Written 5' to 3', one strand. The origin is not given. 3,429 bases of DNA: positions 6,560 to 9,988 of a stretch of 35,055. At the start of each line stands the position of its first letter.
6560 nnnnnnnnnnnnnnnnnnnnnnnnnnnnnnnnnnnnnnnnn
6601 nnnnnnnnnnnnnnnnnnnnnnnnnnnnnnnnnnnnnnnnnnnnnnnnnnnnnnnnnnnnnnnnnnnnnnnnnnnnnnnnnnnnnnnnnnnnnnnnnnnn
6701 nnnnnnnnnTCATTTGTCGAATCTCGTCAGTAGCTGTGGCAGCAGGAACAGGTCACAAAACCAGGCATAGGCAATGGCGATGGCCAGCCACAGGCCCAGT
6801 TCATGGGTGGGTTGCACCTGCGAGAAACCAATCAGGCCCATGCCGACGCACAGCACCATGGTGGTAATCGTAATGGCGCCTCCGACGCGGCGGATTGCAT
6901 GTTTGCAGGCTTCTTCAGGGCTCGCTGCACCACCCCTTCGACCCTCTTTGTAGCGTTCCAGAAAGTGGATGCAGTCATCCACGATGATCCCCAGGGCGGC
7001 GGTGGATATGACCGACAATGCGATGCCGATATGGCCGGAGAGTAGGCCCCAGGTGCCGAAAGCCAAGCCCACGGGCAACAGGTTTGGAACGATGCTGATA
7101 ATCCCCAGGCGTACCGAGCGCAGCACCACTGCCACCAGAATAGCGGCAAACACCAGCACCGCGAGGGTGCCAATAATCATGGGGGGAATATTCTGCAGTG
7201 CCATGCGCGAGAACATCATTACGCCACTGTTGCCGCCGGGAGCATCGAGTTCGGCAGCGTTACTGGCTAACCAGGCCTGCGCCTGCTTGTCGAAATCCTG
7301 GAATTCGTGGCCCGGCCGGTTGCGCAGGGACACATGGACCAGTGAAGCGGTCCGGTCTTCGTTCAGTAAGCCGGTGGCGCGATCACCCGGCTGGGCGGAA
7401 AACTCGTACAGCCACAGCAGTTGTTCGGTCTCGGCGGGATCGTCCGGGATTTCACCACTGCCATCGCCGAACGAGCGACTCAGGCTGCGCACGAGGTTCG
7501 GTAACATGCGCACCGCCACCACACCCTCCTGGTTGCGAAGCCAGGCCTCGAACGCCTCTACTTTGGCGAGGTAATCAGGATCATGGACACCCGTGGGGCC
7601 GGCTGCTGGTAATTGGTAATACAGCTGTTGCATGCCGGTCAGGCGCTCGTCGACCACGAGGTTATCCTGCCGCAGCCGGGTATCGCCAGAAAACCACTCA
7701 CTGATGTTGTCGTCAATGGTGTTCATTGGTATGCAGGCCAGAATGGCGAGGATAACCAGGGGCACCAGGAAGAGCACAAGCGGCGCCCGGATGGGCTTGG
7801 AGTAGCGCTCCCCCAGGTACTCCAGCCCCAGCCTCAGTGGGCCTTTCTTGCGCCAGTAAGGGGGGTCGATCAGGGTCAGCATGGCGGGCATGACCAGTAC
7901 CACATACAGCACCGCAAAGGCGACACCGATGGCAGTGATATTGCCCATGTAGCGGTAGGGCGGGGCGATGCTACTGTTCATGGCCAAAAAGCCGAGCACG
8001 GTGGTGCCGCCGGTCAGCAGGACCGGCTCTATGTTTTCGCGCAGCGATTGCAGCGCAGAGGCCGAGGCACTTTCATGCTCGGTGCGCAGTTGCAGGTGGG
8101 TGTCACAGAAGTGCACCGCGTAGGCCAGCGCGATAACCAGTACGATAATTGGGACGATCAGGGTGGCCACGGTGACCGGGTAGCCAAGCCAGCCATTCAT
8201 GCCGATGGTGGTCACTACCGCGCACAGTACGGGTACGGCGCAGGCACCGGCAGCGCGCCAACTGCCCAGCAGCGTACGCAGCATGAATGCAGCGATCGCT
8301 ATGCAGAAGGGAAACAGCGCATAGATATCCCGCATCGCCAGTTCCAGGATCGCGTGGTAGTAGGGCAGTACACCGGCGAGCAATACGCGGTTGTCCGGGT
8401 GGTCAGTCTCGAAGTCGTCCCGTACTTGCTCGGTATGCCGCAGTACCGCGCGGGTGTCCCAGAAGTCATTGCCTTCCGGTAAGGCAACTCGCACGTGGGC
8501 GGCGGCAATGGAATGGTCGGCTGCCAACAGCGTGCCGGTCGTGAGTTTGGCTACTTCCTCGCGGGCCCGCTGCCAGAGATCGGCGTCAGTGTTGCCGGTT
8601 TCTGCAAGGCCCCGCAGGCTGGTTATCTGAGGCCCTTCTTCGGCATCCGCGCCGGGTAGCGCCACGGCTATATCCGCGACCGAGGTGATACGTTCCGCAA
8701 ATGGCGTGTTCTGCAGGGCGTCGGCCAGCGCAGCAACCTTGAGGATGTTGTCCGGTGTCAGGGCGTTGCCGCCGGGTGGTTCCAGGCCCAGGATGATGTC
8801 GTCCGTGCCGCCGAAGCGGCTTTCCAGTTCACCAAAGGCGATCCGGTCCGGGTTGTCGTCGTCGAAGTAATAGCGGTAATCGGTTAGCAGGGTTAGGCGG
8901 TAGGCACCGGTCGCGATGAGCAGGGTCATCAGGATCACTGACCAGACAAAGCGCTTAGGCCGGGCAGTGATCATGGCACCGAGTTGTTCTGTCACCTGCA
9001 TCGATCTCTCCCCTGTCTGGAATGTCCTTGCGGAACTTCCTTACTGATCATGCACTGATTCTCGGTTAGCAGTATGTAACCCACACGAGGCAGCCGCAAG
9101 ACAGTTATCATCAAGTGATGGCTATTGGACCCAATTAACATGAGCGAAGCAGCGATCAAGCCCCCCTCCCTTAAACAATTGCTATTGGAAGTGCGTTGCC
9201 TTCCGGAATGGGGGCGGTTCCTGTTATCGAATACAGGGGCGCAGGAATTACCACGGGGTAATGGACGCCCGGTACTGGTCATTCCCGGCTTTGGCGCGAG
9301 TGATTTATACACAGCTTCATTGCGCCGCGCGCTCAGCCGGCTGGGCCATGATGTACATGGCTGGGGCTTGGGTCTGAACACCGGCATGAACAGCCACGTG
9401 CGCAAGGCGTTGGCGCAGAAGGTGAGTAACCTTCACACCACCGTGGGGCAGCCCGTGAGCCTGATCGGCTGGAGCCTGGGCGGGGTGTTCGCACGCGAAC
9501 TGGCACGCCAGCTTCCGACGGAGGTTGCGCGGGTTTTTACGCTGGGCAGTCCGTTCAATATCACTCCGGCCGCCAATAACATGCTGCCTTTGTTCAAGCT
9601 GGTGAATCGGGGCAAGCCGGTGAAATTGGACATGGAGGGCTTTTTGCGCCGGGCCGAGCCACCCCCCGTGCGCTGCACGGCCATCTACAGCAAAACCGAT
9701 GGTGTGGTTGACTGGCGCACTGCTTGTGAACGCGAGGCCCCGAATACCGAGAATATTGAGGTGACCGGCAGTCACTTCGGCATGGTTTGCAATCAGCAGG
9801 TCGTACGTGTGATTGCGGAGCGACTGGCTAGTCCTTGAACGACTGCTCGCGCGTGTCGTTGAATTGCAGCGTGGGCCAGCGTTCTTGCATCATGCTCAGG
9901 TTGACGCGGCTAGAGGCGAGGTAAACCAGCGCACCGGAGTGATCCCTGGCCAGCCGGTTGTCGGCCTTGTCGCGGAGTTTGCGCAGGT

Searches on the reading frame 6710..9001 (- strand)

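Call 29: search_protein_families(library=pfam, proteins=[window:6710-9001:-], max_evalue=0.0001)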
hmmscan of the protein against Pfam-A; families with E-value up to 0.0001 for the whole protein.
window:6710-9001:- (763 aa): 3 families
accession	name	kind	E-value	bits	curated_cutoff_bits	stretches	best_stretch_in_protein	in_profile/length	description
PF03176.21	MMPL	-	5.1e-30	105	20.5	2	543-759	78-300/333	MMPL family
PF02460.24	Patched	-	3.2e-06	27.4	23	0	248-376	29-155/156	Patched SSD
PF00873.25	ACR_tran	-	7.7e-05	21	28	1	616-758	337-486/1021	AcrB/AcrD/AcrF family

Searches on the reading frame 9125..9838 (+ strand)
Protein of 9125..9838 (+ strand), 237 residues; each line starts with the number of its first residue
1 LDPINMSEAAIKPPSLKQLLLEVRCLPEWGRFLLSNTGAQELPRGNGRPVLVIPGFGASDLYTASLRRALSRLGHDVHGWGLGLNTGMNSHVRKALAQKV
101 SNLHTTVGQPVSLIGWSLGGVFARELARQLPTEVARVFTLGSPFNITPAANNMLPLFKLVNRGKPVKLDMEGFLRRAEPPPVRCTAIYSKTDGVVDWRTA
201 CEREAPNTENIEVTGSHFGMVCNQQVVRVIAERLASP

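Call 29: search_protein_families(library=pfam, proteins=[window:9125-9838:+], max_evalue=0.0001)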
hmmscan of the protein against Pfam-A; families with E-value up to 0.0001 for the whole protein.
window:9125-9838:+ (237 aa): 3 families
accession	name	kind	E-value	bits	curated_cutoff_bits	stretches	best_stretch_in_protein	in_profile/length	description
PF00561.26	Abhydrolase_1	-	2.4e-07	31.1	25.8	1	104-150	65-112/245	alpha/beta hydrolase fold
PF12697.13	Abhydrolase_6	-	6.9e-06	27.3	26.3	1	50-205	1-148/217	Alpha/beta hydrolase family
PF07819.20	PGAP1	-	1.1e-05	25.7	24.3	0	104-164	86-151/233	PGAP1-like alpha/beta domain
